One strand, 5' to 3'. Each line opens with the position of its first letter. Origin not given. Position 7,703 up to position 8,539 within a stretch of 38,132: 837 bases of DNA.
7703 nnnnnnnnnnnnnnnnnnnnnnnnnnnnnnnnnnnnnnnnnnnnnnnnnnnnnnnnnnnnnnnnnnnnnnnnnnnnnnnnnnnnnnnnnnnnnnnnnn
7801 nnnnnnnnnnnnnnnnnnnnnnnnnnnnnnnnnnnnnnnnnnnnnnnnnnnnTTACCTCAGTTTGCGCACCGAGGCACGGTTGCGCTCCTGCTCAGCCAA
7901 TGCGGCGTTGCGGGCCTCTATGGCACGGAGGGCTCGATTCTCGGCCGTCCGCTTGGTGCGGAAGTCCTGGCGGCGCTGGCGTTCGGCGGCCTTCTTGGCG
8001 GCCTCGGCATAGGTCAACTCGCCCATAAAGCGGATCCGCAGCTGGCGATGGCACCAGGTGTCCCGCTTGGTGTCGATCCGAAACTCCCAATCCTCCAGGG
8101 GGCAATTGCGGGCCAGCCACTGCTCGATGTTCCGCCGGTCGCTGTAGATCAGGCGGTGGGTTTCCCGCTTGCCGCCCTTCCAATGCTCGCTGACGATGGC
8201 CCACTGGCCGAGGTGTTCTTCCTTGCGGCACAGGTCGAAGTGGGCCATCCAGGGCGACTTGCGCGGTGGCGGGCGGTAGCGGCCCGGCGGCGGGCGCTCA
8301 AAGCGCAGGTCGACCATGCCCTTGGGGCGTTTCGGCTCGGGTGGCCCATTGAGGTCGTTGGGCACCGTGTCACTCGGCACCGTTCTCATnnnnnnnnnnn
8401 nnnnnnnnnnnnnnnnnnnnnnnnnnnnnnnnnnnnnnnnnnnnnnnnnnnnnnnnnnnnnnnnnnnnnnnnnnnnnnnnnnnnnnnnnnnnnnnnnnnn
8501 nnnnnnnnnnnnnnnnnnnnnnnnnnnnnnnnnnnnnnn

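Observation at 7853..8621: Autonomous RHH + 178-aa two-gene cassette between the ejection-protein and fibre genes (the position of P22 immI)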

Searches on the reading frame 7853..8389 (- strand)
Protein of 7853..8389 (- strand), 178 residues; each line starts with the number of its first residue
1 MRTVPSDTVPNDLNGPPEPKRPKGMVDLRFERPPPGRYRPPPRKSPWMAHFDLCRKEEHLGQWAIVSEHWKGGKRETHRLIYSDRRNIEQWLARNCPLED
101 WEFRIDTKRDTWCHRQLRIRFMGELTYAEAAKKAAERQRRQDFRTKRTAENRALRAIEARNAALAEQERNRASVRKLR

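Call 6: search_protein_families(library=pfam, proteins=[window:7853-8389:-], max_evalue=0.1)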
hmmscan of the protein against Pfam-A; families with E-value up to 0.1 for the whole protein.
window:7853-8389:- (178 aa): 0 families

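Call 7: search_protein_families(library=phrogs, proteins=[window:7853-8389:-], max_evalue=0.1)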
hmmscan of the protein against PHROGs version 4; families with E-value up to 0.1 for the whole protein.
window:7853-8389:- (178 aa): 0 families

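Call 9: search_solved_structures(query=window:7853-8389:-, max_evalue=10)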
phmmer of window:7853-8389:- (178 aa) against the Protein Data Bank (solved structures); distinct sequences matched with E-value up to 10: 0.

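Call 13: find_homologous_proteins(query=window:7853-8389:-, max_evalue=0.01)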
Query window:7853-8389:- (178 aa): 1 proteins with E <= 0.01 among 91 candidates.
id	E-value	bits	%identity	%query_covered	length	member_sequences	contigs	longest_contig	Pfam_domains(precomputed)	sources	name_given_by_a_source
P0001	1.4e-114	398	99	98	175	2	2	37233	-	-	-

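Call 16: find_encoding_contigs(protein=P0001, flank=10000)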
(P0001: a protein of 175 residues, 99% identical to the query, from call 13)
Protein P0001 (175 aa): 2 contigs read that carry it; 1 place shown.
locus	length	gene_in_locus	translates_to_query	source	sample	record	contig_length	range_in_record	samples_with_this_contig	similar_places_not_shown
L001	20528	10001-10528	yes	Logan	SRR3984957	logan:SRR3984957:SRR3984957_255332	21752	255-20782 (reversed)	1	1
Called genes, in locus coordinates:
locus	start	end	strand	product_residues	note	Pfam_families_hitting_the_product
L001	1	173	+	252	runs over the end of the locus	-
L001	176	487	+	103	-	-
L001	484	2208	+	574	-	-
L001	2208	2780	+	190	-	-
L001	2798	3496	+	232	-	PF24175:SU10_adaptor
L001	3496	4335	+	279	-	-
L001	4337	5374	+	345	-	-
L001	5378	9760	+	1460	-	-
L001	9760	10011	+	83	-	-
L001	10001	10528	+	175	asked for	-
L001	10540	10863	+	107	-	-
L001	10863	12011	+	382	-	-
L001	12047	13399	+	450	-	-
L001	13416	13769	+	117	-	-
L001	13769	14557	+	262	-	PF01183:Glyco_hydro_25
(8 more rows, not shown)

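Call 23: find_related_loci(query=window:7853-8389:-, collection=viral_contigs, flank=10000)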
Query window:7853-8389:- (178 aa) in viral_contigs; peptide patterns used: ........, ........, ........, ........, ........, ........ (x = any residue, [..] = any of these).
17 stretches matched a pattern, but none encodes a relative of the query by tblastn (E <= 1e-3).

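Call 26: predict_structure(protein=window:7853-8389:-)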
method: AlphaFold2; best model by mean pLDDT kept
length: 178 residues; sequences in the alignment: 1
mean_pLDDT: 55.4   pTM: 0.28
mean pLDDT of the five models: 55.4, 53.2, 51.4, 50.3, 49.3
residues with pLDDT >= 90: 32; 70-90: 13; 50-70: 44; < 50: 89
segments of 3 or more residues with pLDDT < 50: 1-53, 69-71, 97-128
pLDDT, mean of each block of 10 residues (from residue 1): 35 40 29 32 37 55 57 53 60 52 36 34 41 78 93 95 95 81
secondary structure, 60 per line:
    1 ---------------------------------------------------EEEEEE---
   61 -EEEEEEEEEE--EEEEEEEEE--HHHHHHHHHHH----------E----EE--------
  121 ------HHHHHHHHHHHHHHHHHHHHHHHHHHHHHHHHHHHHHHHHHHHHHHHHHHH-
elements in order: E52-57 E62-71 E74-82 H85-95 H127-177

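Call 32: search_protein_representatives(protein=window:7853-8389:-)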
Query: 178 residues. Proteins with E-value up to 0.001 (for the whole library): 55; up to 1e-10: 10; up to 1e-30: 1. The best 55 are listed.
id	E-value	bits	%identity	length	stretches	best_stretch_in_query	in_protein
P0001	4.4e-115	398.3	99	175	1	4-178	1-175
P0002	1.3e-19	87.1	45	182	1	28-175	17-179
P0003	1.5e-19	86.8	47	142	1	62-173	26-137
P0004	2.8e-17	79.5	38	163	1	18-175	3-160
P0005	5.2e-15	72.1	39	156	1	32-138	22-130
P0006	2.9e-14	69.7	37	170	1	12-170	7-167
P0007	4.9e-13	65.6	33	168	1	39-170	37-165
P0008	2.0e-12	63.6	40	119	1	66-175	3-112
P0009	1.2e-11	61.2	32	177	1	20-166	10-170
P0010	4.0e-11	59.4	34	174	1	28-171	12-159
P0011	1.4e-09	54.3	37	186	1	56-139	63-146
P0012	2.8e-09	53.4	37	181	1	51-175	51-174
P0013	2.8e-09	53.4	30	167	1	32-159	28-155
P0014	3.4e-09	53.1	38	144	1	42-163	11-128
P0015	3.6e-09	53.0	34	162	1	41-157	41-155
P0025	2.2e-07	47.2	39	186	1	62-148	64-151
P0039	1.4e-05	41.3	34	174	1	67-170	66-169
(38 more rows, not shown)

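Call 35: find_homologous_proteins(query=A1, max_evalue=0.001)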
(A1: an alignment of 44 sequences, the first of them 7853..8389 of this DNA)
Query A1 (44 sequences) (178 aa, profile of the alignment): 5 proteins with E <= 0.001 among 3352 candidates.
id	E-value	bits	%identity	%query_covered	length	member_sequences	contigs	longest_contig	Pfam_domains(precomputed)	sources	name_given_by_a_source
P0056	1.8e-46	176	32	63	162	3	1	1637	-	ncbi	-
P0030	2.6e-45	172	31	63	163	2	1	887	-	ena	-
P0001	1.0e-44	170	99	98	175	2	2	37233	-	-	-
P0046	4.6e-40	155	29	46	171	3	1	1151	-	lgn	-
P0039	5.7e-40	155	33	61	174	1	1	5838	-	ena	-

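Call 37: find_encoding_contigs(protein=P0039, flank=6000)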
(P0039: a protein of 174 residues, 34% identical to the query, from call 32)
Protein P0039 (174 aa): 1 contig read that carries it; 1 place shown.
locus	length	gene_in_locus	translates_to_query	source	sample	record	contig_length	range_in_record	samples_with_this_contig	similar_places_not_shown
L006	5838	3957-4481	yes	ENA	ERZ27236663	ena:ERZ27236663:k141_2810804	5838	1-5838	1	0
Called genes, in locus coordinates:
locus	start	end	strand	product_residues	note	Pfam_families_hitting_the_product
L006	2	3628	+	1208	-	?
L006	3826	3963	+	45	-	-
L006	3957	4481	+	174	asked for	-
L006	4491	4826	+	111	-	-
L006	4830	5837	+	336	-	?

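Call 38: find_encoding_contigs(protein=P0056, flank=6000)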
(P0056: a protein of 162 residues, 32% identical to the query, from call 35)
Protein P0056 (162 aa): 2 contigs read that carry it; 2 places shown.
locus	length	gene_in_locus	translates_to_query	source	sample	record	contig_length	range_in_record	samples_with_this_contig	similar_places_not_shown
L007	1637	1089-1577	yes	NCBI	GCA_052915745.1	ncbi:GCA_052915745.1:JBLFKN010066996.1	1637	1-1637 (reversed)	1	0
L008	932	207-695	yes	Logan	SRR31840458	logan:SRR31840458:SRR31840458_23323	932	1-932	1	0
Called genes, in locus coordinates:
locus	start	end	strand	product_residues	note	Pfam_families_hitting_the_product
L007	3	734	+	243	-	?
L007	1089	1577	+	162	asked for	-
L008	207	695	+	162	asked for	-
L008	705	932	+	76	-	?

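Call 42: search_solved_structures(query=A2, max_evalue=10)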
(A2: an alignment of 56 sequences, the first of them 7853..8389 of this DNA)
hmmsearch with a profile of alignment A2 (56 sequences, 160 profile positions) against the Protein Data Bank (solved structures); distinct sequences matched with E-value up to 10: 1.
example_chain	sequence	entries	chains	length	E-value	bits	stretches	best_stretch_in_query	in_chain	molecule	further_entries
9y6s_8F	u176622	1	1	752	1.5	12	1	98-149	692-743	Leucine-rich repeat protein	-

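Call 43: search_protein_families(library=pfam, alignment_id=A2, max_evalue=0.1)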
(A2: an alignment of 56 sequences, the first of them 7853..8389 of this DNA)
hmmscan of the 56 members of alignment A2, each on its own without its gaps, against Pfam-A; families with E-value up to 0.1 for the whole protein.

A. member 1, window:7853-8389:- (178 aa): 0 families

B. families by the number of members that match (of 56 scanned): 9 families
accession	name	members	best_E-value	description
PF00249.37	Myb_DNA-binding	3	0.0039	Myb-like DNA-binding domain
PF17173.10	DUF5129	1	0.0016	Domain of unknown function (DUF5129)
PF13207.12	AAA_17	1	0.012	AAA domain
PF21134.2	T4_UVSX_C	1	0.012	Bacteriophage T4, Recombination and repair protein, C-terminal domain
PF13305.11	TetR_C_33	1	0.045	Tetracyclin repressor-like, C-terminal domain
PF22741.1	PTP-NADK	1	0.048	DSP-PTPase phosphatase fused to NAD+ Kinase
PF04137.20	ERO1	1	0.051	Endoplasmic Reticulum Oxidoreductin 1 (ERO1)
PF15692.10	NKAP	1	0.087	NF-kappa-B-activating protein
PF24777.1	DUF7700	1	0.098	Domain of unknown function (DUF7700)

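Call 50: predict_structure(alignment_id=A2)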
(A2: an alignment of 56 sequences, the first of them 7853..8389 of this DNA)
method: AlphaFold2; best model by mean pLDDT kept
length: 178 residues; sequences in the alignment: 56
mean_pLDDT: 91.9   pTM: 0.71
mean pLDDT of the five models: 91.9, 91.7, 91.3, 90.8, 90.7
residues with pLDDT >= 90: 148; 70-90: 9; 50-70: 21; < 50: 0
segments of 3 or more residues with pLDDT < 50: none
pLDDT, mean of each block of 10 residues (from residue 1): 60 65 78 93 95 97 98 98 97 97 98 98 98 95 96 98 98 96
secondary structure, 60 per line:
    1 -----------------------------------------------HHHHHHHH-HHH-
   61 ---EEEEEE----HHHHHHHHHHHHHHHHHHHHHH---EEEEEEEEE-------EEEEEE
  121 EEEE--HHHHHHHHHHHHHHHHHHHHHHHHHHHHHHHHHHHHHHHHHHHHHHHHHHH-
elements in order: H48-55 E64-69 H74-95 E99-107 E115-124 H127-177

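Call 55: fold_search(model_id=the predicted structure, library=pdb)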
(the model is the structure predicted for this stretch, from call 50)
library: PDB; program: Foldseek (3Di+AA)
matches with E <= 10: 429; with E <= 0.001: 0
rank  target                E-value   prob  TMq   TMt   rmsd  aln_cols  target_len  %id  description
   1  1xpp_B                4.8e-01  0.16  0.18  0.27  10.7       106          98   14  Crystal Structure of TA1416,DNA-directed RNA polymerase subunit L, from Thermoplasma acidophilum (released 2004-11-23)
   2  1xpp_D                5.4e-01  0.14  0.17  0.26  10.7        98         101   11  Crystal Structure of TA1416,DNA-directed RNA polymerase subunit L, from Thermoplasma acidophilum (released 2004-11-23)
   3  1xpp_A                6.9e-01  0.18  0.20  0.30   9.8       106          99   15  Crystal Structure of TA1416,DNA-directed RNA polymerase subunit L, from Thermoplasma acidophilum (released 2004-11-23)
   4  9pgh_B                7.8e-01  0.21  0.12  0.10   7.0        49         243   20  The cryo-EM structure of C. crescentus RNAP-Sigma73-CCNA_03891/CCNA_01149 promoter complex (released 2026-02-25)
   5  7nvr_W                7.8e-01  0.14  0.20  0.18  11.5       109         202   15  Human Mediator with RNA Polymerase II Pre-initiation complex (released 2021-05-05)
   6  4it2_A                8.9e-01  0.15  0.21  0.20  12.0        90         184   10  Mn(III)-PPIX bound Tt H-NOX (released 2013-02-27)
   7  7nvs_W                9.4e-01  0.12  0.20  0.19   9.2       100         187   14  RNA polymerase II core pre-initiation complex with closed promoter DNA in proximal position (released 2021-05-05)
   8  9hfm_8                1.1e+00  0.33  0.25  0.40   4.4        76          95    9  Translation-initiation state of human mitochondrial ribosome small subunit (State D) (released 2025-04-23)
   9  3eey_B                1.1e+00  0.18  0.21  0.19   6.1        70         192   11  CRYSTAL STRUCTURE OF PUTATIVE RRNA-METHYLASE FROM Clostridium thermocellum (released 2008-09-16)
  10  7xl3_A                1.2e+00  0.15  0.13  0.10   7.6        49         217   20  Cryo-EM structure of Pseudomonas aeruginosa RNAP sigmaS holoenzyme complexes with transcription factor SutA (open lobe (released 2022-07-27)
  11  1xbn                  1.3e+00  0.12  0.20  0.19  12.1        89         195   10  Crystal structure of a bacterial nitric oxide sensor: an ortholog of mammalian soluble guanylate cyclase heme domain (released 2004-09-07)
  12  3eey_G                1.5e+00  0.30  0.23  0.23   4.7        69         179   12  CRYSTAL STRUCTURE OF PUTATIVE RRNA-METHYLASE FROM Clostridium thermocellum (released 2008-09-16)
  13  9r2v_B                1.5e+00  0.14  0.18  0.21   4.9        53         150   13  De novo designed M16 protein fold (released 2025-05-14)
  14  6bdd                  1.5e+00  0.13  0.22  0.21  11.8        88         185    8  Crystal structure of Fe(II) unliganded H-NOX protein from K. algicida (released 2018-05-30)
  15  5gpy_A                1.5e+00  0.08  0.17  0.17  11.2        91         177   13  Crystal structure of the human TFIIE complex (released 2016-11-02)
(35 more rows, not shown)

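Call 56: fold_search(model_id=the predicted structure, library=viral)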
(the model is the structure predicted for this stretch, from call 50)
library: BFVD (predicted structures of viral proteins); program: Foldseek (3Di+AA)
matches with E <= 10: 651; with E <= 0.001: 0
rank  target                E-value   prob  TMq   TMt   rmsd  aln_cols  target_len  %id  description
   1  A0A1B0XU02            2.2e-03  0.97  0.26  0.21  26.9       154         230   19  (no name in the UniProt tables at hand)
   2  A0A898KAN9            1.3e-02  1.00  0.34  0.58  14.8        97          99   20  (no name in the UniProt tables at hand)
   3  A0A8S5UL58            3.8e-02  0.97  0.31  0.48  11.9       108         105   13  Uncharacterized protein (Fragment) [Siphoviridae sp. ctICF6]
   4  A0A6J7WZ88            1.0e-01  0.94  0.34  0.47  17.9       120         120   12  Uncharacterized protein [uncultured Caudovirales phage]
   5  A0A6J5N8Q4            1.2e-01  0.97  0.33  0.58   6.8       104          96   10  Uncharacterized protein [uncultured Caudovirales phage]
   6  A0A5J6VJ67            1.4e-01  0.30  0.22  0.20  20.4       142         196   13  Uncharacterized protein [Megaviridae environmental sample]
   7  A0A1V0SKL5            1.5e-01  0.57  0.25  0.36   4.2        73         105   12  Uncharacterized protein [Klosneuvirus KNV1]
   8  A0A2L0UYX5            1.9e-01  0.44  0.28  0.28  23.3       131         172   12  Uncharacterized protein [Agrobacterium phage Atu_ph02]
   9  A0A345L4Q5            2.1e-01  0.72  0.28  0.49   4.7        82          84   16  (no name in the UniProt tables at hand)
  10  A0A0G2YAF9            2.7e-01  0.66  0.27  0.23   6.9        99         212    4  Uncharacterized protein [Acanthamoeba polyphaga mimivirus Kroon]
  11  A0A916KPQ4            2.9e-01  0.33  0.24  0.18   9.6        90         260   10  mRNA capping enzyme small subunit [Choristoneura biennis entomopoxvirus]
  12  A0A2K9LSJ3            3.3e-01  0.38  0.27  0.21  25.4       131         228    5  Capsid [uncultured virus]
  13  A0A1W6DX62            3.5e-01  0.12  0.17  0.21  16.8       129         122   14  Uncharacterized protein [Sphingobium phage Lacusarx]
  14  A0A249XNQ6            4.2e-01  0.47  0.27  0.40  11.1       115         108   10  Uncharacterized protein [Brevibacterium phage LuckyBarnes]
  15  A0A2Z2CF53            4.2e-01  0.33  0.26  0.18  22.9       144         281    8  Phosphoprotein [Orgi virus]
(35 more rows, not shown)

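Call 62: find_related_loci(query=A4, collection=viral_contigs, flank=6000)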
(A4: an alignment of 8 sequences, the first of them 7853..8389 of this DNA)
Query A4 (178 aa) in viral_contigs; peptide patterns used: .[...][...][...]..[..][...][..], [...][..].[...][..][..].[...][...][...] (x = any residue, [..] = any of these).
16 stretches matched a pattern; 3 encode a relative of the query (tblastn E <= 1e-3); 3 distinct loci.
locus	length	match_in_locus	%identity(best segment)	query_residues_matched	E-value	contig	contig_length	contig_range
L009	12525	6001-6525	38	17-176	6e-23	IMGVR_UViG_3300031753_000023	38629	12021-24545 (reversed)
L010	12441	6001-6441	38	37-174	2e-22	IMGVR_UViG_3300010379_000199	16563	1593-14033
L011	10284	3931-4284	47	50-168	2e-23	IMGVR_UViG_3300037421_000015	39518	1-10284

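Call 63: find_related_loci(query=A4, collection=genome_contigs, flank=8000)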
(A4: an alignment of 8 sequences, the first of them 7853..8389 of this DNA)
Query A4 (178 aa) in genome_contigs; peptide patterns used: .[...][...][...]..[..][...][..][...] (x = any residue, [..] = any of these).
16 stretches matched a pattern, but none encodes a relative of the query by tblastn (E <= 1e-3).

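Call 64: find_related_loci(query=A4, collection=metagenome_contigs, flank=6000)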
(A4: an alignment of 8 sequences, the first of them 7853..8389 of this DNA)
Query A4 (178 aa) in metagenome_contigs; peptide patterns used: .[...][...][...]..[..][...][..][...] (x = any residue, [..] = any of these).
20 stretches matched a pattern; 4 encode a relative of the query (tblastn E <= 1e-3); 4 distinct loci.
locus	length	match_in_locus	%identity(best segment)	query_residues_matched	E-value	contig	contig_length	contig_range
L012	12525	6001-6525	38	17-176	3e-23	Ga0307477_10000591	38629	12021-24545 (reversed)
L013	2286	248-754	35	18-178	2e-20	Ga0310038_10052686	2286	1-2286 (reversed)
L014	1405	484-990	35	18-178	2e-20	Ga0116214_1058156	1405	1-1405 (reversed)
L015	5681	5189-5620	34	18-153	3e-20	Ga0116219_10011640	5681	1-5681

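Call 71: search_protein_families(library=ncbifam, proteins=[window:7853-8389:-, L006:3712-3963:+], max_evalue=1)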
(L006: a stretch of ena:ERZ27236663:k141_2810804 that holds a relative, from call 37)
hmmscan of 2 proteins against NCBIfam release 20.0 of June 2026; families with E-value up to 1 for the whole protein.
window:7853-8389:- (178 aa): 0 families

L006:3712-3963:+ (83 aa): 1 family
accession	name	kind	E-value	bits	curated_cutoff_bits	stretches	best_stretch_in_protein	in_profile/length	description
NF041551.1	YlcI_YnfO_N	subfamily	0.072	13.2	30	1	38-72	3-35/42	YlcI/YnfO family protein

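Call 72: search_protein_families(library=padloc, proteins=[window:7853-8389:-], max_evalue=1)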
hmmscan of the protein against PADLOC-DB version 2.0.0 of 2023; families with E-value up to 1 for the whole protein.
window:7853-8389:- (178 aa): 0 families

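Call 110: search_dna_similar(query=window:7853-8389:-, collection=phages, mode=protein, max_evalue=1, max_rows=10)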
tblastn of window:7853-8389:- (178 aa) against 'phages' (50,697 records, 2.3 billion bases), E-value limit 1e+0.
No match.

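Call 115: find_encoding_contigs(protein=P0025, flank=5000, max_places=2)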
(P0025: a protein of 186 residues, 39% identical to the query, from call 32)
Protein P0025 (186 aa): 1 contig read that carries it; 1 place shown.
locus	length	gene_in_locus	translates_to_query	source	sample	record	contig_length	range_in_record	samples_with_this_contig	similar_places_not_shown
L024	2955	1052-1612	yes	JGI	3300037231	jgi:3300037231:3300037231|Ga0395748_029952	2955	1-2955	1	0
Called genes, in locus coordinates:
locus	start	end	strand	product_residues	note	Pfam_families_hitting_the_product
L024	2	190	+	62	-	?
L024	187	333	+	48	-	-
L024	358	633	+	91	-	-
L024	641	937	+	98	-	-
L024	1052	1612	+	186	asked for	-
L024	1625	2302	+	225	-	-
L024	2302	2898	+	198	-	-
